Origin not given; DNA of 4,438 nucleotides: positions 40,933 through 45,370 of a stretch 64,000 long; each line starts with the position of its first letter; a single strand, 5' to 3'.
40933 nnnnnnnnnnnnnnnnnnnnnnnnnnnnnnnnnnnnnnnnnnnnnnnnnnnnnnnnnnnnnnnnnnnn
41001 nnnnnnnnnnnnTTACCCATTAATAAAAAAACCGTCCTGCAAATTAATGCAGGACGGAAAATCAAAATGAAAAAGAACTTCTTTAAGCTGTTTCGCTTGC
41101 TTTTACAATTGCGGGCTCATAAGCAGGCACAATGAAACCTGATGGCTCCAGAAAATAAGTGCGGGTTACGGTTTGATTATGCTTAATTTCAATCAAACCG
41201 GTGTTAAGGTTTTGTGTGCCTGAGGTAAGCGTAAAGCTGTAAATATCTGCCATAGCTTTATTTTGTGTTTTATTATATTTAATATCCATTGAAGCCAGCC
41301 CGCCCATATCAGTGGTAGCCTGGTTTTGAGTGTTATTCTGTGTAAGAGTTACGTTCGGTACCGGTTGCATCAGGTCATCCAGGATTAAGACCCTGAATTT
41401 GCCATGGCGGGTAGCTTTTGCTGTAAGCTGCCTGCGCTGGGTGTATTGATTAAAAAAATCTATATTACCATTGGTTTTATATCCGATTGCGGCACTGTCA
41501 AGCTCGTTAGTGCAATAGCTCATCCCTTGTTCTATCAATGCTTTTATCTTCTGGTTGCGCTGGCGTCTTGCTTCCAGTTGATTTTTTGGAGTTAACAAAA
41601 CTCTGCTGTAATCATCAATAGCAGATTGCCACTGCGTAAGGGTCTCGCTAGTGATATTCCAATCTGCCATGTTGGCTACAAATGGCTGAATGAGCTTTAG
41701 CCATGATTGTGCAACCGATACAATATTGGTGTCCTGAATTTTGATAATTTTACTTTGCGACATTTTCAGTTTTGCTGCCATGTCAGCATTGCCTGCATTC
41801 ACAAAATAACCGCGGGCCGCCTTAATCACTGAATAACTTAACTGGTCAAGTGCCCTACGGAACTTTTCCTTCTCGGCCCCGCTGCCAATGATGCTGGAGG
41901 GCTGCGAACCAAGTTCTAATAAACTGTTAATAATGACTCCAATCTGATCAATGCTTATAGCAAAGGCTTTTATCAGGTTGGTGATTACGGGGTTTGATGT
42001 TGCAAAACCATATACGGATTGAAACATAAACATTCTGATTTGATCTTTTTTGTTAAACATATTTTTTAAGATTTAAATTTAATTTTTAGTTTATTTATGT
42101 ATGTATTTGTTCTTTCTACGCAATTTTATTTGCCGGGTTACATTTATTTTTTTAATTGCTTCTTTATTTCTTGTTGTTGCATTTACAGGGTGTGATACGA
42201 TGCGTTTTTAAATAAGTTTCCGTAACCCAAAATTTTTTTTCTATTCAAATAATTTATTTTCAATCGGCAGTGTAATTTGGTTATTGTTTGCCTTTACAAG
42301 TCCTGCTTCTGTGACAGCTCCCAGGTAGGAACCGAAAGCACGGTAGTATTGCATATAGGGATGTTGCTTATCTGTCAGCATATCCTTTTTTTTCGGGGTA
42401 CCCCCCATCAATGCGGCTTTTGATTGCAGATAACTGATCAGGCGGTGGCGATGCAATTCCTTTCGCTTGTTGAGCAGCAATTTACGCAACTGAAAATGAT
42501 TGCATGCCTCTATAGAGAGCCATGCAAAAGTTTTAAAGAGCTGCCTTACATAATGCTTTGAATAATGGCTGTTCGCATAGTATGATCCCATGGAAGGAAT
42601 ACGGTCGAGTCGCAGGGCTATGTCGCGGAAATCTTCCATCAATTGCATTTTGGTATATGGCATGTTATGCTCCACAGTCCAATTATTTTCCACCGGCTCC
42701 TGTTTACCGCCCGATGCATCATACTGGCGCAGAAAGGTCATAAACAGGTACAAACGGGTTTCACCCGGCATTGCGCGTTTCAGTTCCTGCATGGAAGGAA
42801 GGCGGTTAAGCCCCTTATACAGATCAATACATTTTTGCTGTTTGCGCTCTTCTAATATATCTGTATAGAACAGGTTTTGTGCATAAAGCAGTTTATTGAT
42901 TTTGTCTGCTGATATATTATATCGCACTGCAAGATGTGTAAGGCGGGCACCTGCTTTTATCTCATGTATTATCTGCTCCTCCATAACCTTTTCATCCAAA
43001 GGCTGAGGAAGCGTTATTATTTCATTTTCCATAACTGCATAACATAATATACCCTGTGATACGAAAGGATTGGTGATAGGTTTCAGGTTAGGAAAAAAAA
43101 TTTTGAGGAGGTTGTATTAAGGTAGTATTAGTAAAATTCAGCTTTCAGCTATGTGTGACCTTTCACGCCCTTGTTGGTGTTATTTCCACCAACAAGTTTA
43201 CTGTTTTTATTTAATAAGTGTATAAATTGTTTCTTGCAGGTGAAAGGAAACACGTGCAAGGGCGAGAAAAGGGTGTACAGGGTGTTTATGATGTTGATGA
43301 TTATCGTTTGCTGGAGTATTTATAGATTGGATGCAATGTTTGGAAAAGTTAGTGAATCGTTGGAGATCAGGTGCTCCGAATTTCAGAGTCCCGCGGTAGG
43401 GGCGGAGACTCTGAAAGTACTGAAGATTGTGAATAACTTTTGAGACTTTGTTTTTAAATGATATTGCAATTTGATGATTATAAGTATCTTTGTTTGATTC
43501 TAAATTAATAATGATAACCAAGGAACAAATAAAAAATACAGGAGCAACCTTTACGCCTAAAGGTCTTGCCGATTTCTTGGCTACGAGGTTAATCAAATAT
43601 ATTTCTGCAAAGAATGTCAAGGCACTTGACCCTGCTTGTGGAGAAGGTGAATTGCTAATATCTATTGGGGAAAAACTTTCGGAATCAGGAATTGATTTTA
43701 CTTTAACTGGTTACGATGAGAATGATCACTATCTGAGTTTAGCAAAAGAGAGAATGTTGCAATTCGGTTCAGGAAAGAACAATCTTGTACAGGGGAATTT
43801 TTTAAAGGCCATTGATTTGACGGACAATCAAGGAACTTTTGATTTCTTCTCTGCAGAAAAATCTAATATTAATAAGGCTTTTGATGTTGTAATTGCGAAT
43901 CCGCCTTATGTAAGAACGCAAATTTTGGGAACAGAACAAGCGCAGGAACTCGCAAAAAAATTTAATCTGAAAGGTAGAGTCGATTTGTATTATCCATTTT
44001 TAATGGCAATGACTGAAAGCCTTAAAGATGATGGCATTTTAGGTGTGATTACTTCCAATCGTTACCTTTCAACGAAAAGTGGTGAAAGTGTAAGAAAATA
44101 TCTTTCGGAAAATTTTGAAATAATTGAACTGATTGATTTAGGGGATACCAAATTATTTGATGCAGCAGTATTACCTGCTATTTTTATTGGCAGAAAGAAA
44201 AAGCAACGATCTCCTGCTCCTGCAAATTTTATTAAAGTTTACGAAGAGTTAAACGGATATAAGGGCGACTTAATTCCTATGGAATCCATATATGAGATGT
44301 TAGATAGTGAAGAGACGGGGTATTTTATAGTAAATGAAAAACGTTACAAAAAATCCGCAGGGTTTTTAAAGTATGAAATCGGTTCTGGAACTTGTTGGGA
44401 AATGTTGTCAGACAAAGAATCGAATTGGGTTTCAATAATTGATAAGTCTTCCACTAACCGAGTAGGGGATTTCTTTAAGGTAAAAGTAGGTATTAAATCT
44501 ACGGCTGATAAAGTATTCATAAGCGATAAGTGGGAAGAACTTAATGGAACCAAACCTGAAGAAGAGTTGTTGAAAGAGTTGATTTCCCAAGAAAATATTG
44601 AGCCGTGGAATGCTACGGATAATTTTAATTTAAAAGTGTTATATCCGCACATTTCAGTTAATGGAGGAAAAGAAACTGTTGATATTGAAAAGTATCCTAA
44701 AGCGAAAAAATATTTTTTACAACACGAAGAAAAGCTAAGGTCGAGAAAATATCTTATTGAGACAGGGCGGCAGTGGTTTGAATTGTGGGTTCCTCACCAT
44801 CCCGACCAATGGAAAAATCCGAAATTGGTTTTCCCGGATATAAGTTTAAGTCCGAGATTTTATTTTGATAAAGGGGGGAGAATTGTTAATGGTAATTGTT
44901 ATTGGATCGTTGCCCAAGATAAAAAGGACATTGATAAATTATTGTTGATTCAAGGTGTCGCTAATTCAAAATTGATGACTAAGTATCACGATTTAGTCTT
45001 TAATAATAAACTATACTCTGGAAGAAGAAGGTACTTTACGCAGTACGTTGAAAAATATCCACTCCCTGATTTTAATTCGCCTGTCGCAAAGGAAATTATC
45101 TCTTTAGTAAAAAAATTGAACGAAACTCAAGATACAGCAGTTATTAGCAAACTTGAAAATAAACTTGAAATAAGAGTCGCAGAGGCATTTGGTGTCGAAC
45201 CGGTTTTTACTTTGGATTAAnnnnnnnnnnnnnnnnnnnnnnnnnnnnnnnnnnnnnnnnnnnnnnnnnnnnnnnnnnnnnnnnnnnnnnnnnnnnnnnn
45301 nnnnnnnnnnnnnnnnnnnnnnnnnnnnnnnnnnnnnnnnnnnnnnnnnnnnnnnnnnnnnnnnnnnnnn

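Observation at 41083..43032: Two-gene module of unknown function (HTH + homing-endonuclease-associated-repeat protein, then a 325-aa orphan) next to an R-M system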

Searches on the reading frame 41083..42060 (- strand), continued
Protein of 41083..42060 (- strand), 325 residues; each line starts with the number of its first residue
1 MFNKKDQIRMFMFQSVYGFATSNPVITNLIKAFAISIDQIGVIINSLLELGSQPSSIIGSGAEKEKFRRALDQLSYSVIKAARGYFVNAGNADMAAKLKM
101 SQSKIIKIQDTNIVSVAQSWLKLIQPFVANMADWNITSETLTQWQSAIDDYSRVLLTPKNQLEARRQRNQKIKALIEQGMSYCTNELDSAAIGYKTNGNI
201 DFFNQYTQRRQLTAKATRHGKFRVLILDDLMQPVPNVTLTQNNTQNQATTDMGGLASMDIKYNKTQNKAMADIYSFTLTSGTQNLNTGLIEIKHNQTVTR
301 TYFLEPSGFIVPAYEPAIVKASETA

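Call 86: find_encoding_contigs(protein=P0029, flank=8000, max_places=6)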
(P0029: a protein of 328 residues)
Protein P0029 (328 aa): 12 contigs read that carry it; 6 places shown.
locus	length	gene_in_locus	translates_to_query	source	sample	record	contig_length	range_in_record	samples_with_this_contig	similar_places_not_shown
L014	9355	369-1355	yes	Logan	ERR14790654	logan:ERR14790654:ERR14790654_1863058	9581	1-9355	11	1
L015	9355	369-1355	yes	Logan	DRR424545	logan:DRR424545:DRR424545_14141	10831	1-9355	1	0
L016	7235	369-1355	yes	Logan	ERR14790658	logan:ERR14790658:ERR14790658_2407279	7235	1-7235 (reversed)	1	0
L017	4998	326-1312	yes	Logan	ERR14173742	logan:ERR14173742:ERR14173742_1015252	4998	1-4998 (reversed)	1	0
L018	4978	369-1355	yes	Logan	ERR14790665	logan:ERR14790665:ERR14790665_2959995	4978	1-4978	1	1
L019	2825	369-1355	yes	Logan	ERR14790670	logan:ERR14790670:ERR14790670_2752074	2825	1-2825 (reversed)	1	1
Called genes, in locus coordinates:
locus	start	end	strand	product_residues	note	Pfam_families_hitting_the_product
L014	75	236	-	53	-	-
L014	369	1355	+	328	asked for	-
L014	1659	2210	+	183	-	-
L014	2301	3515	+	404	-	-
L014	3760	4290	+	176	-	-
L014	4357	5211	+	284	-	-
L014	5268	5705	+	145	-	PF04965:GPW_gp25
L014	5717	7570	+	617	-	PF05947:T6SS_TssF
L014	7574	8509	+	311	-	-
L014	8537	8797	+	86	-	-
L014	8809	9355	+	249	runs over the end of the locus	PF16754:Pesticin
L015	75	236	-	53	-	-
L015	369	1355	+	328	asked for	-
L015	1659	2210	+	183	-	-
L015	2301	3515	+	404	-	-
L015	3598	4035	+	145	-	PF04965:GPW_gp25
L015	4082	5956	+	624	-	PF05947:T6SS_TssF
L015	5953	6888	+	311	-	-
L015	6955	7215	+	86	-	-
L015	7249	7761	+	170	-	-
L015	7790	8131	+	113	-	PF19124:DUF5808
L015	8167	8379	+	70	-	-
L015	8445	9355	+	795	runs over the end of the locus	?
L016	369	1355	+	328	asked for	-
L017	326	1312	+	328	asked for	-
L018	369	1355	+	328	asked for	-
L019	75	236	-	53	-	-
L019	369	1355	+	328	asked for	-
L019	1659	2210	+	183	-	-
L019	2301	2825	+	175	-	?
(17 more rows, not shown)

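Call 90: search_protein_families(library=pfam, proteins=[L014:1659-2210:+, L014:2301-3515:+, L014:3760-4290:+, L014:4357-5211:+, L014:5268-5705:+, L014:5717-7570:+, L014:7574-8509:+, L014:8537-8797:+, L015:7249-7761:+, L015:8445-9353:+], max_evalue=0.1)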
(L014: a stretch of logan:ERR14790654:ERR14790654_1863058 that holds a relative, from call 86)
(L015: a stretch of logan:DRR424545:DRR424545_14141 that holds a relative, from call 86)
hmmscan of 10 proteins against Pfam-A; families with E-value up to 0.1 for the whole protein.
L014:1659-2210:+ (183 aa): 0 families

L014:2301-3515:+ (404 aa): 0 families

L014:3760-4290:+ (176 aa): 2 families
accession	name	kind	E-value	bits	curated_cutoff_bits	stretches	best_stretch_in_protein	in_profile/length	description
PF10908.13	Tlde1_dom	-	4.3e-05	24.4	30.1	1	66-144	14-112/120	Tlde1 domain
PF18925.5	DUF5675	-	0.0029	17.9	26.7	1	67-128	28-86/114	Family of unknown function (DUF5675)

L014:4357-5211:+ (284 aa): 8 families
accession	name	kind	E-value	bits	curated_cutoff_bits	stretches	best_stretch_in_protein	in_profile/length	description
PF13688.12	Reprolysin_5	-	0.0014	19.3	27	1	179-199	135-157/196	Metallo-peptidase family M12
PF13574.12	Reprolysin_2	-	0.0021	18.4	27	1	169-200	108-142/195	Metallo-peptidase family M12B Reprolysin-like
PF12388.14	Peptidase_M57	-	0.0021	18.2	21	1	105-200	59-150/212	Dual-action HEIGH metallo-peptidase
PF13582.12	Reprolysin_3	-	0.0028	18.6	22.4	1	172-199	95-122/123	Metallo-peptidase family M12B Reprolysin-like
PF10462.15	Peptidase_M66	-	0.0068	15.9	20.6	1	181-200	190-211/306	Peptidase M66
PF13583.11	Reprolysin_4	-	0.015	15.4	22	1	182-200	134-152/203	Metallo-peptidase family M12B Reprolysin-like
PF00413.30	Peptidase_M10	-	0.022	15.1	24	1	121-200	102-125/159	Matrixin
PF12044.14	Metallopep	-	0.066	12.2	27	1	177-200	308-331/427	Putative peptidase family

L014:5268-5705:+ (145 aa): 4 families
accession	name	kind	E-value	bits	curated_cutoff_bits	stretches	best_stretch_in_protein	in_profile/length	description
PF04965.19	GPW_gp25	-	9.5e-13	48.2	27.2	1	25-128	3-95/96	Baseplate wedge protein gp25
PF10950.13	Organ_specific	-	0.006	17.8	22.5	1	58-88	80-112/117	Organ specific protein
PF02601.20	Exonuc_VII_L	-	0.0078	16.2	35.9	1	64-132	148-215/315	Exonuclease VII, large subunit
PF09174.15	Maf1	-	0.012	16.2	28.9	1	15-107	47-121/174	Maf1 regulator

L014:5717-7570:+ (617 aa): 1 family
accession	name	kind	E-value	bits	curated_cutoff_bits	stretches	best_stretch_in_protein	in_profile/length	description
PF05947.17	T6SS_TssF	-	1.1e-08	34.5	25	1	14-140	16-144/608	Type VI secretion system, TssF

L014:7574-8509:+ (311 aa): 1 family
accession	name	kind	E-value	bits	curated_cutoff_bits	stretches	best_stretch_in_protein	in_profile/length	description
PF24239.1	DUF7447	-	0.073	13.7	24.1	0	112-138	8-34/89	Family of unknown function (DUF7447)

L014:8537-8797:+ (86 aa): 0 families

L015:7249-7761:+ (170 aa): 0 families

L015:8445-9353:+ (303 aa): 3 families
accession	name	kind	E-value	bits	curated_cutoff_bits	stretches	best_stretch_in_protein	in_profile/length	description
PF07494.17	Reg_prop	-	7.9e-18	62.7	20.4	2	29-51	1-23/24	Two component regulator propeller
PF23748.1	Beta-prop_LRRK2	-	0.00089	18.8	26.9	0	73-130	269-328/359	LRRK2 beta propeller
PF08450.18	SGL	-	0.0022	18.1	26.3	1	70-240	33-201/246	SMP-30/Gluconolactonase/LRE-like region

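Call 104: search_protein_families(library=ncbifam, alignment_id=A3, max_evalue=0.001)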
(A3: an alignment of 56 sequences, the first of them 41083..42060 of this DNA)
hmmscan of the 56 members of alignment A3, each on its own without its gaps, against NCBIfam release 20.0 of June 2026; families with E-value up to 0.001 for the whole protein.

A. member 1, window:41083-42060:- (325 aa): 0 families

B. families by the number of members that match (of 56 scanned): 8 families
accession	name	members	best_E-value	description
NF052345.1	S_layer_anammox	6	1.8e-09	Kustd1514 family S-layer glycoprotein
TIGR04056.1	OMP_RagA_SusC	3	0.0002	SusC/RagA family TonB-linked outer membrane protein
TIGR04134.1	lipo_with_rSAM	1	4.2e-05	radical SAM-associated putative lipoprotein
NF007426.0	PRK09970.1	1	0.00016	xanthine dehydrogenase molybdenum-binding subunit XdhA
NF002589.0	PRK02249.1-3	1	0.00031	DNA primase regulatory subunit PriL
NF040906.3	GguB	1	0.00048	multiple monosaccharide ABC transporter permease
NF040788.1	S-lay_SlaB_Mtsph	1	0.00057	S-layer protein SlaB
NF033510.3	Ca_tandemer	1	0.00061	Ca2+-stabilized repeat-containing adhesin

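Call 114: find_related_loci(query=A5, collection=metagenome_contigs, flank=5000)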
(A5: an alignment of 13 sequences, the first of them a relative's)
Query A5 (302 aa) in metagenome_contigs; peptide patterns used: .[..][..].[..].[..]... (x = any residue, [..] = any of these).
74 stretches matched a pattern; 54 encode a relative of the query (tblastn E <= 1e-3); 54 distinct loci.
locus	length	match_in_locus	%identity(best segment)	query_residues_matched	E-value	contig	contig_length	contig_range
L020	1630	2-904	62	1-301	2e-119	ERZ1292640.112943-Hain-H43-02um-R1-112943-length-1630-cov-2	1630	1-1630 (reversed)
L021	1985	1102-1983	61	1-294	6e-118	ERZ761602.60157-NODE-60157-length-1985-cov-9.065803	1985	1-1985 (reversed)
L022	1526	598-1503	59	1-302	3e-119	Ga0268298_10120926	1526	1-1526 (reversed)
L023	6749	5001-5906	54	1-302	8e-107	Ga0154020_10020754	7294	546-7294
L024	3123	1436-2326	51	1-297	6e-96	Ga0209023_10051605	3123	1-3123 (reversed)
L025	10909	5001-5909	47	1-302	1e-91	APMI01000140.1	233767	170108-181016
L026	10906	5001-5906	47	1-301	3e-91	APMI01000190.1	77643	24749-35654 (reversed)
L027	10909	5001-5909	44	1-302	4e-85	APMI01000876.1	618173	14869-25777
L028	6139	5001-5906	47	1-301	5e-84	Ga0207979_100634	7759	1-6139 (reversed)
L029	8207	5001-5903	49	1-301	2e-78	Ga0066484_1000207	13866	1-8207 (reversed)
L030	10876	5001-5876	45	6-297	6e-78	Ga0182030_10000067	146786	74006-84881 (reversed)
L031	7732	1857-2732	45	6-297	6e-78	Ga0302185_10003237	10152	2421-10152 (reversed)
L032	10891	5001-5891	44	1-297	6e-77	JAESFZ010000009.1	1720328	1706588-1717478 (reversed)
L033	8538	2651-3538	41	1-297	5e-77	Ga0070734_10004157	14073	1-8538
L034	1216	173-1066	48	1-298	4e-82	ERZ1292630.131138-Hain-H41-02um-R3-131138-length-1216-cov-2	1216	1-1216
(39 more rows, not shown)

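Call 115: find_related_loci(query=A5, collection=viral_contigs, flank=5000)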
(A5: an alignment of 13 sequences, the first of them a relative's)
Query A5 (302 aa) in viral_contigs; peptide patterns used: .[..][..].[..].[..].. (x = any residue, [..] = any of these).
16 stretches matched a pattern, but none encodes a relative of the query by tblastn (E <= 1e-3).

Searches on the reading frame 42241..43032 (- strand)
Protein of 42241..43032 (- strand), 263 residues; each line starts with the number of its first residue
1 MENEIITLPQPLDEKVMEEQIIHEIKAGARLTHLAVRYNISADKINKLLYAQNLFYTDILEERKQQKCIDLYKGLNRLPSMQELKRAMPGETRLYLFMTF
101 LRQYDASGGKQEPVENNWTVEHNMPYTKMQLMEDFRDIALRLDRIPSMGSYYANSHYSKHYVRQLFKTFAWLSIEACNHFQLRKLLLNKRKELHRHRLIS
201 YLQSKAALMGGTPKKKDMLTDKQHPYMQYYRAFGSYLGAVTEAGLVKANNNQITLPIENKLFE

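Call 3: search_protein_families(library=pfam, proteins=[window:42241-43032:-], max_evalue=1)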
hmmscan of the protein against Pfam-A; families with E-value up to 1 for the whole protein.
window:42241-43032:- (263 aa): 2 families
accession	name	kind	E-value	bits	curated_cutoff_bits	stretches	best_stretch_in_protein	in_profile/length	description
PF18780.6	HNH_repeat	-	1.1e-15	58.1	26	2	195-245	3-53/54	Homing endonuclease associated repeat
PF14947.12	HTH_45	-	0.14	12.6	25.5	0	20-86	10-74/77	Winged helix-turn-helix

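Call 4: search_protein_families(library=phrogs, proteins=[window:42241-43032:-], max_evalue=1)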
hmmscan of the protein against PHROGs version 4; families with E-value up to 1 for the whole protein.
window:42241-43032:- (263 aa): 1 family
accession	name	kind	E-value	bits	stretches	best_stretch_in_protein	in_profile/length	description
phrog_22655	-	unknown function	1.3e-10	41.6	1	70-249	28-192/508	-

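Call 5: search_protein_families(library=padloc, proteins=[window:42241-43032:-], max_evalue=1)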
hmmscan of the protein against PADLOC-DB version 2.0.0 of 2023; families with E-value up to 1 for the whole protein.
window:42241-43032:- (263 aa): 0 families

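Call 6: search_protein_families(library=ncbifam, proteins=[window:42241-43032:-], max_evalue=1)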
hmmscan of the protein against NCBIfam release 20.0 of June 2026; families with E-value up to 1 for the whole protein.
window:42241-43032:- (263 aa): 0 families

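Call 8: find_homologous_proteins(query=window:42241-43032:-)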
Query window:42241-43032:- (263 aa): 2 proteins with E <= 0.001 among 216 candidates.
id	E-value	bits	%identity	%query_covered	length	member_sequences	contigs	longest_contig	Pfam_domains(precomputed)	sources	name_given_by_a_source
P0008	1.7e-173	593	100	100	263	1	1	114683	PF18780.7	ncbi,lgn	-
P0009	8.0e-113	394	70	99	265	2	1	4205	PF18780.7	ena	-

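Call 46: search_dna_similar(query=window:42241-43032:-, collection=phages, mode=protein, max_evalue=0.001, max_rows=20)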
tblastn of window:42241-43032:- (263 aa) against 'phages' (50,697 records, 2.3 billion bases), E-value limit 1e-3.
No match.

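Call 78: search_solved_structures(query=window:42241-43032:-, max_evalue=10, show_alignments=2)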
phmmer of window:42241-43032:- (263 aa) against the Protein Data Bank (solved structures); distinct sequences matched with E-value up to 10: 0.

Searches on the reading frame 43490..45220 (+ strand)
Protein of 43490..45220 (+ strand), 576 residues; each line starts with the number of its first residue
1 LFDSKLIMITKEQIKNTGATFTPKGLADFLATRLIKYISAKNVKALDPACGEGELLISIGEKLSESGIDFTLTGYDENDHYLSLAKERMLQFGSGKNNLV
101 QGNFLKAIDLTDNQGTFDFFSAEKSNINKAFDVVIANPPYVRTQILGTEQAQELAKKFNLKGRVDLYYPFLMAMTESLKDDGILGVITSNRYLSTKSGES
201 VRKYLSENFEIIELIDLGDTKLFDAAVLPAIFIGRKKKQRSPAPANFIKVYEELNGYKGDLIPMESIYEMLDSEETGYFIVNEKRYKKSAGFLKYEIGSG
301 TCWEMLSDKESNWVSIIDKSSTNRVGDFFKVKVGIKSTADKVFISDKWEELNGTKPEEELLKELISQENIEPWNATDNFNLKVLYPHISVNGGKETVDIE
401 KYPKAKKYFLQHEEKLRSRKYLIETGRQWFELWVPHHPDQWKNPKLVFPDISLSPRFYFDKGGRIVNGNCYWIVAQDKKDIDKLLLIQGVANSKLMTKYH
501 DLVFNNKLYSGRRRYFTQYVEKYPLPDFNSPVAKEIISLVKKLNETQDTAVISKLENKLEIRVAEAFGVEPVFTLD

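Call 3: search_protein_families(library=pfam, proteins=[window:43490-45220:+], max_evalue=1)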
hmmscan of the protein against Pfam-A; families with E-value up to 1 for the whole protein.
window:43490-45220:+ (576 aa): 12 families
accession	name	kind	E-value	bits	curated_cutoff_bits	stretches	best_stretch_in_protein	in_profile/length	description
PF07669.17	Eco57I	-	2.6e-24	86.6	25.3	1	104-223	52-171/171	Eco57I restriction-modification methylase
PF02384.22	N6_Mtase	-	5.5e-19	69.1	20.4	1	7-242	15-238/311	N-6 DNA Methylase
PF13847.12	Methyltransf_31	-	3.6e-07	30.4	27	1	41-144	3-82/145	Methyltransferase domain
PF12950.13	TaqI_C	-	5.6e-07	30.3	26.5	1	399-518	9-107/118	TaqI-like C-terminal specificity domain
PF01209.24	Ubie_methyltran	-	0.0011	18.8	20.1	1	41-120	47-120/233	ubiE/COQ5 methyltransferase family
PF05175.20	MTS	-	0.0025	17.9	23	1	28-155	17-123/170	Methyltransferase small domain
PF08242.18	Methyltransf_12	-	0.0032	18.6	30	1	46-137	1-72/98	Methyltransferase domain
PF13649.12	Methyltransf_25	-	0.0043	18.2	27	1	46-122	2-70/97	Methyltransferase domain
PF20473.4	MmeI_Mtase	-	0.018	14.7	27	0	41-58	19-36/259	MmeI, DNA-methyltransferase domain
PF10237.15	N6-adenineMlase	-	0.049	13.8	23.2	1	116-157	72-113/166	Probable N6-adenine methyltransferase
PF01170.24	UPF0020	-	0.12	12.4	22.3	1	46-151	33-140/197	RMKL-like, methyltransferase domain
PF11599.14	AviRa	-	0.14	12.1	25.7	1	22-88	30-96/232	RRNA methyltransferase AviRa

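Call 5: search_protein_families(library=padloc, proteins=[window:43490-45220:+], max_evalue=1)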
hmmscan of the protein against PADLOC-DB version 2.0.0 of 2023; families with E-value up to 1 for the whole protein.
window:43490-45220:+ (576 aa): 62 families (the best 25 are shown)
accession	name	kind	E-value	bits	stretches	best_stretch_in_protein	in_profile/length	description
PDLC03226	MTase_II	-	7.4e-200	663.4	1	13-570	13-575/579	Type II methyltransferase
PDLC03313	MTase_II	-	6.2e-44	148.5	1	7-539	12-528/563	Type II methyltransferase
PDLC03335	MTase_II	-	7.8e-41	138.4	1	9-531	71-577/607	Type II methyltransferase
PDLC03612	REase_MTase_IIG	-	5.9e-31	105.5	1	129-560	805-1226/1247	Type IIG restriction enzyme-methyltransferase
PDLC03601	REase_MTase_IIG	-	5.8e-27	91.9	1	114-545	657-1072/1110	Type IIG restriction enzyme-methyltransferase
PDLC03267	MTase_II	-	9.4e-27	92.1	1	11-253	9-233/539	Type II methyltransferase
PDLC03604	REase_MTase_IIG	-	4.9e-24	82.4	1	128-546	532-959/1011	Type IIG restriction enzyme-methyltransferase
PDLC03250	MTase_II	-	1.1e-23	81.9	1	120-551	330-737/775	Type II methyltransferase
PDLC04134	mad2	-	8.2e-20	69.1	1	15-243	268-452/492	mads_2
PDLC03248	MTase_II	-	3.9e-19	66.8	1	16-433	8-375/521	Type II methyltransferase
PDLC03245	MTase_II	-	5.7e-17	59.5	1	15-568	25-576/577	Type II methyltransferase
PDLC03282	MTase_II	-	2.7e-16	57.9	3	116-235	69-183/386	Type II methyltransferase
PDLC02529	PglX|PglXI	-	3.2e-16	56.2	1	127-527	353-767/1189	PglX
PDLC03606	REase_MTase_IIG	-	6.1e-16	55.8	1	7-238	329-576/935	Type IIG restriction enzyme-methyltransferase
PDLC02521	PglX|PglXI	-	1.5e-15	54.2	1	123-255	474-607/1174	PglX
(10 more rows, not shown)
